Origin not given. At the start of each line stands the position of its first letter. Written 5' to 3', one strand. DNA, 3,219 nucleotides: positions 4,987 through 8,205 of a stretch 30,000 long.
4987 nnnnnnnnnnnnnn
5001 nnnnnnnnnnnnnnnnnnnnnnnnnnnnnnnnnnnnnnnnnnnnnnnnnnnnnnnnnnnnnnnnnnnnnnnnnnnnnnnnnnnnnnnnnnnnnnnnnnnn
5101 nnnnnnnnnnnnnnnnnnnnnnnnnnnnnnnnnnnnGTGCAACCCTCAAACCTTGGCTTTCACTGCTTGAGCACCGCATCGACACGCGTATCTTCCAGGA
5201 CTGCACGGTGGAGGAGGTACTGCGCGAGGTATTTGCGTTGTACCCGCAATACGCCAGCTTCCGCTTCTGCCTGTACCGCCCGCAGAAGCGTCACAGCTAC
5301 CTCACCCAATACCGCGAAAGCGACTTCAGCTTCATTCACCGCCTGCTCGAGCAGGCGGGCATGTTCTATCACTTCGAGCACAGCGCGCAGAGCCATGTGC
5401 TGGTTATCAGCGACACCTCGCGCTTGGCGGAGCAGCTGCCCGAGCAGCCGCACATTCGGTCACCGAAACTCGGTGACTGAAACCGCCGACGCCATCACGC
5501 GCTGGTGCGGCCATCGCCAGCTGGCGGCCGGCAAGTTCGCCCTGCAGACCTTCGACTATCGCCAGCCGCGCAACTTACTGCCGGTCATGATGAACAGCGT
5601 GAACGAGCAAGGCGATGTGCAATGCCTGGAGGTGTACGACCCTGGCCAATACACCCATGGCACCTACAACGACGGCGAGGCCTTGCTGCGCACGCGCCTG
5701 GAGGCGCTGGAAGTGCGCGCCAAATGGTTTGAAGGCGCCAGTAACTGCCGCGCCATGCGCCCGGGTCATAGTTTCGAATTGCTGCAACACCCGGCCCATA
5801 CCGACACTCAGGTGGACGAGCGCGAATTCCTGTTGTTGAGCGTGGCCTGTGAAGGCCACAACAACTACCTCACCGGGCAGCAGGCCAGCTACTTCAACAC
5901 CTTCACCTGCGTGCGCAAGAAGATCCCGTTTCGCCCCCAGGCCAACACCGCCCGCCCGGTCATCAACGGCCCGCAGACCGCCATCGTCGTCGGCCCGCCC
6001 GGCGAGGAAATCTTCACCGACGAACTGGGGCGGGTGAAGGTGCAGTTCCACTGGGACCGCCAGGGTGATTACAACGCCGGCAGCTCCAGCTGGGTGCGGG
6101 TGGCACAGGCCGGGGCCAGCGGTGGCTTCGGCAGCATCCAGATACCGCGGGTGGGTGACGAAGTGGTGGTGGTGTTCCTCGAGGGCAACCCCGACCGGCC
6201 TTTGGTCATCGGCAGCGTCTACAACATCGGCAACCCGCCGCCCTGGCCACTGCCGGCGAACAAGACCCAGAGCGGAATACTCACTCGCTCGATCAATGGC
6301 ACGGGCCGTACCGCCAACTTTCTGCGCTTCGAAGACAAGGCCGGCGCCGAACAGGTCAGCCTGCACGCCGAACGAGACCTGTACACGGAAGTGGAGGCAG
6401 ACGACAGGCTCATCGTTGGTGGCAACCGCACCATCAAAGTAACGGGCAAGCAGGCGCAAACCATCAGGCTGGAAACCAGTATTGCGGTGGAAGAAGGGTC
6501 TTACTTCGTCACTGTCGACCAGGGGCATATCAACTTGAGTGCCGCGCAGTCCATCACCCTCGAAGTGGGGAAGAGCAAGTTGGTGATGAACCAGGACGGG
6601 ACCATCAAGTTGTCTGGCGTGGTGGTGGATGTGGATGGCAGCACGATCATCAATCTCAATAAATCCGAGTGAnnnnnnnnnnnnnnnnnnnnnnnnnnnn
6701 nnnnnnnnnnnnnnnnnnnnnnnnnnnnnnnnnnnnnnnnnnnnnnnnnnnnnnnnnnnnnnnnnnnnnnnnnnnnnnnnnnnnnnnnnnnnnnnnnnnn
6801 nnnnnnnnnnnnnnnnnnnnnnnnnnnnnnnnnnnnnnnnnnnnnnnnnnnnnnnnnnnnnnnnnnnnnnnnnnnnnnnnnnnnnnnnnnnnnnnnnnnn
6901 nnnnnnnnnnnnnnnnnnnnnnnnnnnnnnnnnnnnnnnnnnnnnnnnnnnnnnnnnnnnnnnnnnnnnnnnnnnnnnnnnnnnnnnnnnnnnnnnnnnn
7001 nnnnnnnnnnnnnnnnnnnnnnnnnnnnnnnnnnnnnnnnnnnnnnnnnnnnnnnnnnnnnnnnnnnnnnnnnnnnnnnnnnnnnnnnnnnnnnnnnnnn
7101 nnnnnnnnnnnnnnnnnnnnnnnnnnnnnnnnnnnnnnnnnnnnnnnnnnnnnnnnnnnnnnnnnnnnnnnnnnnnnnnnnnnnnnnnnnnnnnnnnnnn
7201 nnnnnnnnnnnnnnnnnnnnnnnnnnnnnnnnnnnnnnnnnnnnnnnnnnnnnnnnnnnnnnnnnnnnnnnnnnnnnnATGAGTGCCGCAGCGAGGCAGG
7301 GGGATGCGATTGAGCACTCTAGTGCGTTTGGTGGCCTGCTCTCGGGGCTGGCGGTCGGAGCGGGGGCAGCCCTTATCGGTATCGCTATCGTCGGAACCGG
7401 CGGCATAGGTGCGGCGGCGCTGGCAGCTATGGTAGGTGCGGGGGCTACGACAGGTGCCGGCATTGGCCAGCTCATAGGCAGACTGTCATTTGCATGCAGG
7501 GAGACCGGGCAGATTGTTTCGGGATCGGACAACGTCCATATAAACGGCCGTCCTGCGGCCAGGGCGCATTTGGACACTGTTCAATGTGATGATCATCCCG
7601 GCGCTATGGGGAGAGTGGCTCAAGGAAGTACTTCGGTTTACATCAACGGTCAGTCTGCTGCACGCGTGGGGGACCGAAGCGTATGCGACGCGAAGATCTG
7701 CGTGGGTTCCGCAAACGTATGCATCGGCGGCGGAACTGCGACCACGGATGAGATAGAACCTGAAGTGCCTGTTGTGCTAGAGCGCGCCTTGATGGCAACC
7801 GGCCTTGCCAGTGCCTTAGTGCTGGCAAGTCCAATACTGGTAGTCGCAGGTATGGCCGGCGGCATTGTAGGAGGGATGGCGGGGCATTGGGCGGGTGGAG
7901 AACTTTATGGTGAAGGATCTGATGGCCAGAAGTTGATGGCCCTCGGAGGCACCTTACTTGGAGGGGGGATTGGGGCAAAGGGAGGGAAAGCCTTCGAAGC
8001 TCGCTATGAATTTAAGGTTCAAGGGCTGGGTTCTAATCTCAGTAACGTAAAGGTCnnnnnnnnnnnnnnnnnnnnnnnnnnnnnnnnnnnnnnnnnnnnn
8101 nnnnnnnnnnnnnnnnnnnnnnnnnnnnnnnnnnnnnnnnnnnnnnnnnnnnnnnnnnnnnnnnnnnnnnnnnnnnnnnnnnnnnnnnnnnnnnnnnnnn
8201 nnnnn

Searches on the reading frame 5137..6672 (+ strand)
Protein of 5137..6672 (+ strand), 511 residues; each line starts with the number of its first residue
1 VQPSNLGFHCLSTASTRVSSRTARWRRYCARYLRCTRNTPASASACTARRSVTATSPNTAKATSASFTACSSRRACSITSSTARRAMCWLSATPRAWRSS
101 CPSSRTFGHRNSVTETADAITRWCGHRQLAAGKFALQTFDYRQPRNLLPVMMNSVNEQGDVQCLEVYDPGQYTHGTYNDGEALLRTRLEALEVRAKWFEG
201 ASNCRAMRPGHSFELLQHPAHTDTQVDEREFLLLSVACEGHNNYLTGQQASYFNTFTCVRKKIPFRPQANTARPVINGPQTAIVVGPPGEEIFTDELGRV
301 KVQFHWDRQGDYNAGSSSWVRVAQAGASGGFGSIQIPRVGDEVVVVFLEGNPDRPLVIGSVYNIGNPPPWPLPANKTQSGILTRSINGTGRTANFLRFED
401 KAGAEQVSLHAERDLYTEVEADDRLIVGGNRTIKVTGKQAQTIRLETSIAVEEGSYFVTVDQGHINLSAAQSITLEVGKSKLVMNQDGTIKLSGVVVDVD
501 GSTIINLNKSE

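Call 7: search_protein_families(library=pfam, proteins=[window:5137-6672:+], max_evalue=0.1)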
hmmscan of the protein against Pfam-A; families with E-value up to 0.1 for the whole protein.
window:5137-6672:+ (511 aa): 5 families
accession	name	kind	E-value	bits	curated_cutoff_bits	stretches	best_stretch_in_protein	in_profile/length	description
PF05954.17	Phage_GPD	-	1.2e-25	90.8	30.1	1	94-243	159-304/305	Phage tail baseplate hub (GPD)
PF22178.3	Gp5_trimer_C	-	5.6e-18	65.6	30.9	1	379-480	1-99/112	Bacteriophage T4 gp5 C-terminal trimerisation domain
PF04717.18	Phage_base_V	-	1.7e-15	57.5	23.8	1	295-362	12-75/75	Type VI secretion system/phage-baseplate injector OB domain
PF20093.5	DUF6484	-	0.00015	22.8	27.6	1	338-359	38-59/61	Domain of unknown function (DUF6484)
PF06715.18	Gp5_C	-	0.016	15.8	20.4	1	422-443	2-23/24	Gp5 C-terminal repeat (3 copies)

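Call 8: search_protein_families(library=ncbifam, proteins=[window:5137-6672:+], max_evalue=0.1)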
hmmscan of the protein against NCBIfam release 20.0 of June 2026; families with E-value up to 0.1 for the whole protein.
window:5137-6672:+ (511 aa): 5 families
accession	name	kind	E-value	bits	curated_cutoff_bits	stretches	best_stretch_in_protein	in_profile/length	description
TIGR03361.1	VI_Rhs_Vgr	subfamily_domain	1.8e-111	373.2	186.35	1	104-432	187-513/513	type VI secretion system tip protein TssI/VgrG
TIGR01646.1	vgr_GE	subfamily_domain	1.4e-80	271.6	121.8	1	114-414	187-480/480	type VI secretion system tip protein VgrG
NF033848.1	VgrG_rel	hypoth_equivalog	4.3e-17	61.6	275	1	295-455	389-540/547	VgrG-related protein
TIGR01644.1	phage_P2_V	subfamily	0.00062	19.4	46.75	1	317-369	33-84/192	phage baseplate assembly protein V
NF041249.1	T6SS_TssI_Fran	equivalog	0.0085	16.1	100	1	446-508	58-118/163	type VI secretion system tip protein TssI/VgrG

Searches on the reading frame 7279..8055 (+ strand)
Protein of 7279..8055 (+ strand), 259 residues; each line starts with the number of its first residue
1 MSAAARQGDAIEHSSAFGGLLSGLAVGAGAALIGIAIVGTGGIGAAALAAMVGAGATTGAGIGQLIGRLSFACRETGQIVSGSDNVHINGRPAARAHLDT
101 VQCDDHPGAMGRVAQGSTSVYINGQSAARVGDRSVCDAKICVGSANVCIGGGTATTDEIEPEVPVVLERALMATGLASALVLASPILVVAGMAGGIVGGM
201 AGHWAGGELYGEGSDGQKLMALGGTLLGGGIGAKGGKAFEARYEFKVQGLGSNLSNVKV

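Call 54: find_homologous_proteins(query=window:7279-8055:+, max_evalue=1e-10)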
Query seq(259 aa) (259 aa): 219 proteins with E <= 1e-10 among 8000 candidates; the best 120 are listed.
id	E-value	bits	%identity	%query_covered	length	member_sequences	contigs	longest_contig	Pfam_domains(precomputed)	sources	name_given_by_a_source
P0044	2.6e-153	527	100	100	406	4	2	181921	PF05488.19,PF14411.13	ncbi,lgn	-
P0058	3.7e-128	445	85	100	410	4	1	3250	PF25799.2,PF05488.19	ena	-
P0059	1.5e-121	423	81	98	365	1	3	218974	PF25799.2,PF05488.19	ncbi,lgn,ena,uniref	ncbi:PAAR domain-containing protein, partial [Pseudomonas putida]|uniref:PAAR domain-containing prot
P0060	2.0e-121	423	81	98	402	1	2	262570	PF25799.2,PF05488.19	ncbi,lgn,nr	ncbi:TPA: PAAR domain-containing protein [Pseudomonas putida]|nr:PAAR domain-containing protein [Pse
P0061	2.0e-121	423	81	98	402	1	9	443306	PF25799.2,PF05488.19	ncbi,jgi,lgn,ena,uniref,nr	ncbi:PAAR domain-containing protein [Pseudomonas putida]|jgi:uncharacterized Zn-binding protein invo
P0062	2.0e-121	422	81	98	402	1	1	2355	PF25799.2,PF05488.19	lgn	-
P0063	5.0e-121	421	80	98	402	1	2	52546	PF25799.2,PF05488.19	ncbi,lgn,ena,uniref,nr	ncbi:PAAR domain-containing protein [Pseudomonas putida]|uniref:PAAR domain-containing protein n=1 T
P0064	6.5e-121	421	80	98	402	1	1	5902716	PF25799.2,PF05488.19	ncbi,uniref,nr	ncbi:Putative RHS-family protein [Pseudomonas sp. XWY-1]|uniref:PAAR domain-containing protein n=1 T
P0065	1.5e-120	420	79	100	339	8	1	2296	PF25799.2,PF05488.19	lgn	-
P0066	1.5e-119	416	79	100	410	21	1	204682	PF25799.2,PF05488.19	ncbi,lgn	-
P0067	1.0e-118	414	79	100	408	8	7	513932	PF25799.2,PF05488.19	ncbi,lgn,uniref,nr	ncbi:TPA: PAAR domain-containing protein [Pseudomonas putida]|uniref:PAAR domain-containing protein 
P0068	2.4e-118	412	78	98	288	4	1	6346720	PF25799.2,PF05488.19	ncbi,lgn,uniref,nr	ncbi:PAAR domain-containing protein [Pseudomonas putida]|uniref:PAAR domain-containing protein n=1 T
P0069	4.5e-118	412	79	100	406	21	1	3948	PF25799.2,PF05488.19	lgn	-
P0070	5.0e-118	411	79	99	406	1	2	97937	PF25799.2,PF05488.19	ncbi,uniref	ncbi:PAAR domain-containing protein [Pseudomonas alloputida]|uniref:PAAR domain-containing protein n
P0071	1.1e-117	410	79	100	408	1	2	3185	PF25799.2,PF05488.19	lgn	-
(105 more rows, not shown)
